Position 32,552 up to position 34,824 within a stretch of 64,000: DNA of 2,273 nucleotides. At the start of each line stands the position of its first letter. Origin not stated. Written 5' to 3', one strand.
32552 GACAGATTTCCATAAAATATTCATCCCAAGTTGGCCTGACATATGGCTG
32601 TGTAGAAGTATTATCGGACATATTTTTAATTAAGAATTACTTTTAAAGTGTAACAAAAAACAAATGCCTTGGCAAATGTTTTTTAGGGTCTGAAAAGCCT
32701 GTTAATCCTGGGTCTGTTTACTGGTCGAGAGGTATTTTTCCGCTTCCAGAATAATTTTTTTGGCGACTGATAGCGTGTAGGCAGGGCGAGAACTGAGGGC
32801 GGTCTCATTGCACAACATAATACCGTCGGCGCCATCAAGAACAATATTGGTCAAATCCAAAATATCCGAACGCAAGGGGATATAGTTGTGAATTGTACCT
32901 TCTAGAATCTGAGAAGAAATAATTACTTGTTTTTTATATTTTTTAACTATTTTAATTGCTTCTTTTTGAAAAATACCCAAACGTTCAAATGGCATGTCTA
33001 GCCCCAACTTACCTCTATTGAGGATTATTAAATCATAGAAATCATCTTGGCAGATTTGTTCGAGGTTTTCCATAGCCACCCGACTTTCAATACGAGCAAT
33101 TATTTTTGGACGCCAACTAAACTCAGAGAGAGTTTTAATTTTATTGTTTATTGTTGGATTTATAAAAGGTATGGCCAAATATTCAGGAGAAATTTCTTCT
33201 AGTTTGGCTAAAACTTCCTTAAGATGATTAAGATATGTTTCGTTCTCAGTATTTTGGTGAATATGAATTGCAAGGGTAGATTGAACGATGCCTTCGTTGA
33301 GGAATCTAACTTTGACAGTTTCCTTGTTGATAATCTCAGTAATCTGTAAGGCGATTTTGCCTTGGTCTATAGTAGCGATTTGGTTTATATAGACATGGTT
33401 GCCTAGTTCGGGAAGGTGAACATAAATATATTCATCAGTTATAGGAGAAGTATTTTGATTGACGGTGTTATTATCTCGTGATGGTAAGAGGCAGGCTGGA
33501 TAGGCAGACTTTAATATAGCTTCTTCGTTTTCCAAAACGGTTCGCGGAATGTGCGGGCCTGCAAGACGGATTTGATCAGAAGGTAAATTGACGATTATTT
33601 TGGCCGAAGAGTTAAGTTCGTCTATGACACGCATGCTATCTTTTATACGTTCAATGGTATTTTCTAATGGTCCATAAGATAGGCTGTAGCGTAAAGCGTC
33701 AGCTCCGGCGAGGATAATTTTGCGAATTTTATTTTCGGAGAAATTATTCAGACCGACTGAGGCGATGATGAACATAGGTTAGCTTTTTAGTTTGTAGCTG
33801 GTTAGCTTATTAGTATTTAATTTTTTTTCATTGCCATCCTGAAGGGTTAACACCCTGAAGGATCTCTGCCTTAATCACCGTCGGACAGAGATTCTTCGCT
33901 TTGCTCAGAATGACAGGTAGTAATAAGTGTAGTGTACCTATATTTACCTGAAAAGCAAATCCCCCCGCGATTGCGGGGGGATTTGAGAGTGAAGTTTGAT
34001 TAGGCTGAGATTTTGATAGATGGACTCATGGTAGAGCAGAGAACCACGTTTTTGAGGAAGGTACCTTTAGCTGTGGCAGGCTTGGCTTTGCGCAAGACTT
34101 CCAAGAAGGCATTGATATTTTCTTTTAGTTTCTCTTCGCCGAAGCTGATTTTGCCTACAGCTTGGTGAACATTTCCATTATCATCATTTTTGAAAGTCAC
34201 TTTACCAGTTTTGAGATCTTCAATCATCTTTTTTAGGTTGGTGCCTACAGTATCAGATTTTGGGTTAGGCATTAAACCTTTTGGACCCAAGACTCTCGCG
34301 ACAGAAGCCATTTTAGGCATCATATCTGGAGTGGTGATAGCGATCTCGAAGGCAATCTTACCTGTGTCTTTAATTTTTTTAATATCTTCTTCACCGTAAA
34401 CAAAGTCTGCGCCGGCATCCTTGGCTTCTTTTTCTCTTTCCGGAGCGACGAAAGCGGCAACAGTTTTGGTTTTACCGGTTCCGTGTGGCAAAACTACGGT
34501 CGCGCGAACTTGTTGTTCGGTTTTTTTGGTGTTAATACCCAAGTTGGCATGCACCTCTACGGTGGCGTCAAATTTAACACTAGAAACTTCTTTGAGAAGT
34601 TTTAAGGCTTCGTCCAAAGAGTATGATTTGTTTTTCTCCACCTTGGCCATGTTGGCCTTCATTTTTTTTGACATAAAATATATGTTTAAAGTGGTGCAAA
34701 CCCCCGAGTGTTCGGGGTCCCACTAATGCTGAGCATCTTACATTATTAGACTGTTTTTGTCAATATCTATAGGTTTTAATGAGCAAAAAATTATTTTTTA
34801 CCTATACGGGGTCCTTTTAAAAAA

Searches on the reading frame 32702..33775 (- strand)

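Call 47: search_protein_families(library=pfam, proteins=[window:32702-33775:-])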
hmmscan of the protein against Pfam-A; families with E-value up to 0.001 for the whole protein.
window:32702-33775:- (357 aa): 1 family
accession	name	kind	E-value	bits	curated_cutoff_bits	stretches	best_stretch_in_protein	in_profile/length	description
PF00224.27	PK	-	9.5e-37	127.2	30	1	3-332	6-325/328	Pyruvate kinase, barrel domain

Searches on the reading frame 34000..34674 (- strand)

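Call 47: search_protein_families(library=pfam, proteins=[window:34000-34674:-])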
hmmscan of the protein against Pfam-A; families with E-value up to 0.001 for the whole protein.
window:34000-34674:- (224 aa): 1 family
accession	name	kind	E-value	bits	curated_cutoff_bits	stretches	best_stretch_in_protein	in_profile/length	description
PF00687.26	Ribosomal_L1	-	2.2e-54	184.5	32.2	1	27-218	1-198/198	Ribosomal protein L1p/L10e family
